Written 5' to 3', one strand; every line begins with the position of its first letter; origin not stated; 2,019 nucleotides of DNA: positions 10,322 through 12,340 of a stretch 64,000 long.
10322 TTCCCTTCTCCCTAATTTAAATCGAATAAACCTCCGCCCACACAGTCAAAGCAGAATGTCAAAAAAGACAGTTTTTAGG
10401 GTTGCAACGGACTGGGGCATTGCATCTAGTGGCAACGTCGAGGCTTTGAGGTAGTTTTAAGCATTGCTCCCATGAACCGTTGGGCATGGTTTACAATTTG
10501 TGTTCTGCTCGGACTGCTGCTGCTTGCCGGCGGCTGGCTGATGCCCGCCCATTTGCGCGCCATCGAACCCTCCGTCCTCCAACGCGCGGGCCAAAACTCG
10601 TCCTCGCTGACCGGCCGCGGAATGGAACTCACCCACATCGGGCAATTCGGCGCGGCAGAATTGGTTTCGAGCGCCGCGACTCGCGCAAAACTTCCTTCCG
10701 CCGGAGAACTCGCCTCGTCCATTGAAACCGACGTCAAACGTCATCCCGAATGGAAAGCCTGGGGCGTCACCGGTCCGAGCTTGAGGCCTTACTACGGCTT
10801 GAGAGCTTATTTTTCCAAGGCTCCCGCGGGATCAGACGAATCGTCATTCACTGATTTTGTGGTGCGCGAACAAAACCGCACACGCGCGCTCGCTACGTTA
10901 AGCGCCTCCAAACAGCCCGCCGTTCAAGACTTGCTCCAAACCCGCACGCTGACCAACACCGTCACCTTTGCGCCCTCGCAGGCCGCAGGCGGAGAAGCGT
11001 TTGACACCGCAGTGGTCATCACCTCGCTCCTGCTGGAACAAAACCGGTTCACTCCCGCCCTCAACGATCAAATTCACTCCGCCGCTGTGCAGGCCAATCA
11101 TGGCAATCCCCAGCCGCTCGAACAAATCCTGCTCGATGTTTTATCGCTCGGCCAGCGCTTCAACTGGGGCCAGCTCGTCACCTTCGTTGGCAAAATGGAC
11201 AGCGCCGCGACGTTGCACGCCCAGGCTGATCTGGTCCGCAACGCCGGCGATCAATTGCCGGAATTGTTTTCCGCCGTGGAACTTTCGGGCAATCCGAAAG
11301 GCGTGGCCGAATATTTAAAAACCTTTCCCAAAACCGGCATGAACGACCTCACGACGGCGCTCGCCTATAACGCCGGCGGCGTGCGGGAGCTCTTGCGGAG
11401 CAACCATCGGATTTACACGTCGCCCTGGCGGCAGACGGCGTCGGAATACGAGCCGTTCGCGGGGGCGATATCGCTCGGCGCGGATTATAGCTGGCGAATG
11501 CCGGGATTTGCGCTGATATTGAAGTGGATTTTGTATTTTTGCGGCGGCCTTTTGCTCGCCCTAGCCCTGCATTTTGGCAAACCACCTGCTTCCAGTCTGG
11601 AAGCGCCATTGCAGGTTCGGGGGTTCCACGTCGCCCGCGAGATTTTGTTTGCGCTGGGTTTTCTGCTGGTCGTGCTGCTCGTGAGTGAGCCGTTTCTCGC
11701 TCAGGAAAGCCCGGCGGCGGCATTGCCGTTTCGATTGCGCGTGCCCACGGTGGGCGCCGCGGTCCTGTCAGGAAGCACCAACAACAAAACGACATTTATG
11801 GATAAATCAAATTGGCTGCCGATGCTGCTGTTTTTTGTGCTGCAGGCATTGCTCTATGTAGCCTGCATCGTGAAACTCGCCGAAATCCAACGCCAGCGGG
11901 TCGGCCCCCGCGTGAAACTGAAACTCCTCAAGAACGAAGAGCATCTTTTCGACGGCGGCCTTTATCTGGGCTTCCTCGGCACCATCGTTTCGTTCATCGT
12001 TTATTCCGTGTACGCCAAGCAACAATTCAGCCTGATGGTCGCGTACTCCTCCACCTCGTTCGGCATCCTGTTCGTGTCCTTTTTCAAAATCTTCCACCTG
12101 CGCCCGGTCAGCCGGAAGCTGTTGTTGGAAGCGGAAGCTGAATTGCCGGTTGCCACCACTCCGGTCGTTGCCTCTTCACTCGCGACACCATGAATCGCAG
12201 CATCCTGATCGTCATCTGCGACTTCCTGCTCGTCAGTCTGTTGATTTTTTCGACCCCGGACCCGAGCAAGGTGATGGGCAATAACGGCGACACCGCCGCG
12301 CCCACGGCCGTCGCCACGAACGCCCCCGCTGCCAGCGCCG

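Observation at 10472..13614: Candidate undescribed ion-driven trans-envelope motor: an ExbB/MotA-like channel protein coupled to an ExbD-like, coiled-coil, protease-fold protein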

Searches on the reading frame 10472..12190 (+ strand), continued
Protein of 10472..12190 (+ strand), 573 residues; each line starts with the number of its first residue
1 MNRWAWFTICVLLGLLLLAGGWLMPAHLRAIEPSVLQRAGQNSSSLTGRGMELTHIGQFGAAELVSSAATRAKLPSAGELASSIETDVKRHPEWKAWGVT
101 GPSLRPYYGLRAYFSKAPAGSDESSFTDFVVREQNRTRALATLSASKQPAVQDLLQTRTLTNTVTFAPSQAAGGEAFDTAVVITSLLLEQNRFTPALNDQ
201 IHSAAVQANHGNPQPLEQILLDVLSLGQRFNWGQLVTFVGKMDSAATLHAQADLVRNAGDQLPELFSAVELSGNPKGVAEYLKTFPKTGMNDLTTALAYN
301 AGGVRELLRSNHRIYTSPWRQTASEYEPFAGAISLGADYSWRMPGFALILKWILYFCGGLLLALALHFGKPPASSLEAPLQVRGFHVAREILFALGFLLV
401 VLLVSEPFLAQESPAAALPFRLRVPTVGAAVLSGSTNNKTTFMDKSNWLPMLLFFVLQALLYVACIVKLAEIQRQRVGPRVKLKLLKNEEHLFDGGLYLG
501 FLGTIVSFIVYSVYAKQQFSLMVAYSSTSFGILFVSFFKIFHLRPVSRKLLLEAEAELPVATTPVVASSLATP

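Call 74: list_cluster_members(proteins=[P0407, P0448, P0447, P0424, P0459, P0456, P0465, P0445, P0222, P0195])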
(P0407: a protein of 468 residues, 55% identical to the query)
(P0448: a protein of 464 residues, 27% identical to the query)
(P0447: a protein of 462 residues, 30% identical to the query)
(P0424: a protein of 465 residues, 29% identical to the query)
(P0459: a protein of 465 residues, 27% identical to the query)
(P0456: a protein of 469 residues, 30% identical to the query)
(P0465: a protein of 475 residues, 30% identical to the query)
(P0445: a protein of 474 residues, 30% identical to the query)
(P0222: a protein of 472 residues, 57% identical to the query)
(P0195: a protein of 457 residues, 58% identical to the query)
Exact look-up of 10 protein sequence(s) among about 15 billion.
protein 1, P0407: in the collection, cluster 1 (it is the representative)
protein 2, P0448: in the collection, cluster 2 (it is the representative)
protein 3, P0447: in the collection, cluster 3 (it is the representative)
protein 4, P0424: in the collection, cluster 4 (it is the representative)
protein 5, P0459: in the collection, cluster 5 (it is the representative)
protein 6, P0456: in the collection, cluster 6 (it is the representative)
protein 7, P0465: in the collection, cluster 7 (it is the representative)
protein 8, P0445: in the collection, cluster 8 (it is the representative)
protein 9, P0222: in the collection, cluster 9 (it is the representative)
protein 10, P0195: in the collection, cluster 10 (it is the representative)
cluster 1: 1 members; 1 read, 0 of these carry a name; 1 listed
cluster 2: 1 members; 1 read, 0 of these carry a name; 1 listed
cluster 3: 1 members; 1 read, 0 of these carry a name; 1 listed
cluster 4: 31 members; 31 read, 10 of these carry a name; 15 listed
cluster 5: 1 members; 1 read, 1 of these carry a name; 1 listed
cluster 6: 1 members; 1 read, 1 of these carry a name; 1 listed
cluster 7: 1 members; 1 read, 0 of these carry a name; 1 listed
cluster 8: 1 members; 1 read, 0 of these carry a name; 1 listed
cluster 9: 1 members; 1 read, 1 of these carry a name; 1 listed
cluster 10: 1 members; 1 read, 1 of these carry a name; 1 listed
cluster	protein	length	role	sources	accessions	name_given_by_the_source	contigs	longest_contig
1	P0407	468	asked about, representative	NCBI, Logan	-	-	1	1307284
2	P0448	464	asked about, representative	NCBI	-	-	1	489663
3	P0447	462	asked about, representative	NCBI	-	-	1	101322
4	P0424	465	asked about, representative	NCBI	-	-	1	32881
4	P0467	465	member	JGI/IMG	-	hypothetical protein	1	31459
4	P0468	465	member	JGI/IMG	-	hypothetical protein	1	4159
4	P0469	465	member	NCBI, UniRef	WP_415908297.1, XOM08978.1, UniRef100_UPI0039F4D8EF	hypothetical protein [Oleiharenicola sp. Vm1] | hypothetical protein n=1 Tax=Oleiharenicola sp. Vm1 TaxID=3398393 RepID=UPI0039F4D8EF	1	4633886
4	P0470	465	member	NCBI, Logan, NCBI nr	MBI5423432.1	MAG: hypothetical protein HZA32_05055 [Opitutae bacterium] | hypothetical protein [Opitutae bacterium]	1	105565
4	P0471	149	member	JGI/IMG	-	hypothetical protein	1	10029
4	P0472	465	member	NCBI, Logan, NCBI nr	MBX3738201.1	MAG: hypothetical protein KF715_16015 [Candidatus Didemnitutus sp.] | hypothetical protein [Candidatus Didemnitutus sp.]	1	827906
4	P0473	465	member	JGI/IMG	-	hypothetical protein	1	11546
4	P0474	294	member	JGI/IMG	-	hypothetical protein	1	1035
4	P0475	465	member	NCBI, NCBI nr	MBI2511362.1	MAG: hypothetical protein HYV96_05250 [Opitutae bacterium] | hypothetical protein [Opitutae bacterium]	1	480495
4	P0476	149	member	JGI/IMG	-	hypothetical protein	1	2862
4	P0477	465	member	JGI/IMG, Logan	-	-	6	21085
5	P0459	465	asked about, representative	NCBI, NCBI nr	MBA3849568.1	MAG: hypothetical protein C0502_06175 [Opitutus sp.] | hypothetical protein [Opitutus sp.]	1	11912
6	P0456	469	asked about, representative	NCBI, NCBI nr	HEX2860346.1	MAG TPA: hypothetical protein VHN79_01850 [Lacunisphaera sp.] | hypothetical protein [Lacunisphaera sp.]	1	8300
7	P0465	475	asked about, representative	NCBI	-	-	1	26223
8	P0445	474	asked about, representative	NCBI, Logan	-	-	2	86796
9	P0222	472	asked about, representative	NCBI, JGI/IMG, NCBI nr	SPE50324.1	conserved exported hypothetical protein [Verrucomicrobia bacterium] | conserved exported hypothetical protein [Verrucomicrobiota bacterium]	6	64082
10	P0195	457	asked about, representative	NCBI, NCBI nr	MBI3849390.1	MAG: hypothetical protein HY298_03715 [Verrucomicrobia bacterium] | hypothetical protein [Verrucomicrobiota bacterium]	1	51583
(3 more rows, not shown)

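Call 75: find_encoding_contigs(protein=P0448, flank=8000, max_places=2)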
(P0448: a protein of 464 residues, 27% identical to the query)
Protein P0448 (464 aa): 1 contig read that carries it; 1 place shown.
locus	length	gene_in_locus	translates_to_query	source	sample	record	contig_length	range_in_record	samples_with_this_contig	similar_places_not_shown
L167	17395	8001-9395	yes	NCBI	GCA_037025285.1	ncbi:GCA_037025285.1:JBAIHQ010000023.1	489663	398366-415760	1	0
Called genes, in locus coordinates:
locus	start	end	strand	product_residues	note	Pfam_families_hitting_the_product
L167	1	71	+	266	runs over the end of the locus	-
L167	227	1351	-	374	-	PF06224:AlkZ-like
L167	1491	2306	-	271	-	-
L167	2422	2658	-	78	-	-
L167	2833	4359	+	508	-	PF13638:PIN_4, PF02562:PhoH, PF13604:AAA_30 (faint)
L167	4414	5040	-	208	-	PF20221:DUF6580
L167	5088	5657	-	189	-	PF01923:Cob_adeno_trans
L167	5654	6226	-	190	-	PF01327:Pep_deformylase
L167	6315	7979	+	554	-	-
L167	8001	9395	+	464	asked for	-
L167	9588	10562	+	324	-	PF01699:Na_Ca_ex (weak)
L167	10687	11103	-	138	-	-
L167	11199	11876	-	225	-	PF00891:Methyltransf_2 (weak), PF13649:Methyltransf_25, PF08241:Methyltransf_11, PF08242:Methyltransf_12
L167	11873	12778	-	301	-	-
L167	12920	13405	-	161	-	PF00710:Asparaginase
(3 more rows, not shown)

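Call 76: find_encoding_contigs(protein=P0407, flank=8000, max_places=2)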
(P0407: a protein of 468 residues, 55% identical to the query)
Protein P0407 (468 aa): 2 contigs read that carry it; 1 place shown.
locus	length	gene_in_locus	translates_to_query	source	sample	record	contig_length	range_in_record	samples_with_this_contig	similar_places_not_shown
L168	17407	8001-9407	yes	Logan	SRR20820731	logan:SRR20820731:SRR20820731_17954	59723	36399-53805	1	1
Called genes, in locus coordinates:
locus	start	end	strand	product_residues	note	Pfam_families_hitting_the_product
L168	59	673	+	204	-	PF00702:Hydrolase (weak), PF13419:HAD_2, PF13242:Hydrolase_like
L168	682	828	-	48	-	-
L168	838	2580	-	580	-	PF00209:SNF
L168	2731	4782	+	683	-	PF00122:E1-E2_ATPase, PF00702:Hydrolase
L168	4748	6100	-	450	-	PF08448:PAS_4, PF13426:PAS_9, PF07228:SpoIIE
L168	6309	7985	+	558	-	-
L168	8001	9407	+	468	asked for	-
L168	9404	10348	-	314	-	PF00535:Glycos_transf_2, PF10111:Glyco_tranf_2_2, PF13641:Glyco_tranf_2_3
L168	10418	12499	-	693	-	PF00593:TonB_dep_Rec_b-barrel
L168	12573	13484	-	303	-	PF01882:DUF58, PF13519:VWA_2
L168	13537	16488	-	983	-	PF19077:Big_13 (faint), PF00801:PKD (faint), PF17957:Big_7, PF22820:TcaA_3rd_4th (faint), PF17957:Big_7 (weak)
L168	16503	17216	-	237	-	-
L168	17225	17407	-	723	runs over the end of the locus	PF07660:STN, PF21305:type_II_gspD_N0 (faint), PF03958:Secretin_N, PF00263:Secretin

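Call 77: find_encoding_contigs(protein=P0445, flank=8000, max_places=2)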
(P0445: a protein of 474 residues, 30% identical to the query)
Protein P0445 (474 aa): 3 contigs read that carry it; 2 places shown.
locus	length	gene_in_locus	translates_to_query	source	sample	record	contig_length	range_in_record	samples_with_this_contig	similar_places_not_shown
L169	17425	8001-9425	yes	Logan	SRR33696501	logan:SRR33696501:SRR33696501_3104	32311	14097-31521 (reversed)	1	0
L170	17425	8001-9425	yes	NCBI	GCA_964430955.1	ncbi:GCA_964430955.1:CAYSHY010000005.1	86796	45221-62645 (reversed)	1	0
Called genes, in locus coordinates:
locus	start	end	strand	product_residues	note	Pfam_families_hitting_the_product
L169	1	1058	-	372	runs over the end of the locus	PF02615:Ldh_2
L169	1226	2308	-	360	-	PF00356:LacI, PF00532:Peripla_BP_1, PF13377:Peripla_BP_3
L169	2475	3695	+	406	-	PF13188:PAS_8 (weak), PF00512:HisKA, PF02518:HATPase_c, PF13581:HATPase_c_2 (faint)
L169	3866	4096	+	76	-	PF00830:Ribosomal_L28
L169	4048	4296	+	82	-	-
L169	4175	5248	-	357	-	PF01207:Dus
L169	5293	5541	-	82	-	PF01985:CRS1_YhbY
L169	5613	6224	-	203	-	PF01327:Pep_deformylase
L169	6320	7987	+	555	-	-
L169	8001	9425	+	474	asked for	-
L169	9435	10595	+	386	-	PF04055:Radical_SAM, PF06969:HemN_C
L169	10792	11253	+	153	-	PF05130:FlgN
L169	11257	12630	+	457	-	PF22638:FlgK_D1, PF06429:Flg_bbr_C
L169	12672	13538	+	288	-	-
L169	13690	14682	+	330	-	PF00669:Flagellin_N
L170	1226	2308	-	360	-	PF00356:LacI, PF00532:Peripla_BP_1, PF13377:Peripla_BP_3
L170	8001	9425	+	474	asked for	-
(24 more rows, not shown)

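Call 83: search_protein_families(library=pfam, alignment_id=A4, max_evalue=10)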
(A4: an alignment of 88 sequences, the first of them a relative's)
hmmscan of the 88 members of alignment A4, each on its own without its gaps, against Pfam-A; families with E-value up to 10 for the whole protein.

A. member 1, P0001 (573 aa): 0 families

B. families by the number of members that match (of 88 scanned): 60 families (the first 25 are shown)
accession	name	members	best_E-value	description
PF09990.14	DUF2231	7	0.034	Predicted membrane protein (DUF2231)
PF00558.24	Vpu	5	0.016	Vpu protein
PF14242.11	DUF4342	3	0.063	Domain of unknown function (DUF4342)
PF13273.12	DUF4064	3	0.83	Protein of unknown function (DUF4064)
PF14927.11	Neurensin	2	0.028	Neurensin/Transmembrane protein 74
PF23696.1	YneP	2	0.098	YneP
PF25591.1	LRV_2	1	0.0048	Leucine Rich Repeat Variant domain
PF24432.1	DUF7555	1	0.016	Family of unknown function (DUF7555)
PF11716.13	MDMPI_N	1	0.016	Mycothiol maleylpyruvate isomerase N-terminal domain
PF14863.12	Alkyl_sulf_dimr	1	0.036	Alkyl sulfatase dimerisation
PF11779.13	SPT_ssu-like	1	0.041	Small subunit of serine palmitoyltransferase-like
PF07695.17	7TMR-DISM_7TM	1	0.043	7TM diverse intracellular signalling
PF25140.1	PGAP1_TMD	1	0.048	GPI inositol-deacylase transmembrane domain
PF11836.14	Phage_TAC_11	1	0.054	Phage tail tube protein, GTA-gp10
PF20605.4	Antitox_RHH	1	0.057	Antitoxin-like ribbon-helix-helix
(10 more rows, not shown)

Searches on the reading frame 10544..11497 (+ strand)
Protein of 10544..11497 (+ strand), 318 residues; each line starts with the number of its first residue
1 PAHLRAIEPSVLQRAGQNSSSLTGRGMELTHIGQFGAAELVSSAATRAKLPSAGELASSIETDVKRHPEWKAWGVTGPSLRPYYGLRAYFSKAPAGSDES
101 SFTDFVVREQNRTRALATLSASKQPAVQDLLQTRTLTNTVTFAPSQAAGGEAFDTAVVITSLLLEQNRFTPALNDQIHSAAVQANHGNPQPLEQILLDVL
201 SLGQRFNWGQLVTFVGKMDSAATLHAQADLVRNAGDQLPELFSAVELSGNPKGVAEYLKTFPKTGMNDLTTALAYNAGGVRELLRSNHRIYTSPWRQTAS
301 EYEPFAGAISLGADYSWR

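Call 34: search_protein_families(library=pfam, proteins=[window:10544-11497:+], max_evalue=10)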
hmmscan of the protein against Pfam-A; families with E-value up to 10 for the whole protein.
seq(318 aa): 0 families

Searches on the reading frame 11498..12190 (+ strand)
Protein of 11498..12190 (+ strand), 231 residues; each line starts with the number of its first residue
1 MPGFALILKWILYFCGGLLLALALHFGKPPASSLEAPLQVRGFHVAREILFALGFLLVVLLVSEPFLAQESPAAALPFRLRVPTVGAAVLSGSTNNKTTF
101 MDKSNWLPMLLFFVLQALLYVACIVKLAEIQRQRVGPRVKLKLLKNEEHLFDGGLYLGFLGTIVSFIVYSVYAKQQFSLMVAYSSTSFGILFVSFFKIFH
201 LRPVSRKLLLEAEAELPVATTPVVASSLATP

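Call 34: search_protein_families(library=pfam, proteins=[window:11498-12190:+], max_evalue=10)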
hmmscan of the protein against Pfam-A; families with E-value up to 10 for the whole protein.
seq(231 aa): 2 families
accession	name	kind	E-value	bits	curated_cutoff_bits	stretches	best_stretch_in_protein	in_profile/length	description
PF11683.13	DUF3278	-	0.1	13.2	26.6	1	83-168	48-128/130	Protein of unknown function (DUF3278)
PF05961.16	Chordopox_A13L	-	0.13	12.9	24.1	1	163-180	14-31/69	Chordopoxvirus A13L protein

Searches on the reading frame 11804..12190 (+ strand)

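Call 34: search_protein_families(library=pfam, proteins=[window:11804-12190:+], max_evalue=10)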
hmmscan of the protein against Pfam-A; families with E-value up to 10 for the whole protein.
seq(129 aa): 2 families
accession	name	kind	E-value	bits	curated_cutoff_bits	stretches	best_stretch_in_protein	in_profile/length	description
PF05961.16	Chordopox_A13L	-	0.24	12.1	24.1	1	60-79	13-32/69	Chordopoxvirus A13L protein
PF04341.17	DUF485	-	2.2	8.7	28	1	40-92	7-58/88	Protein of unknown function, DUF485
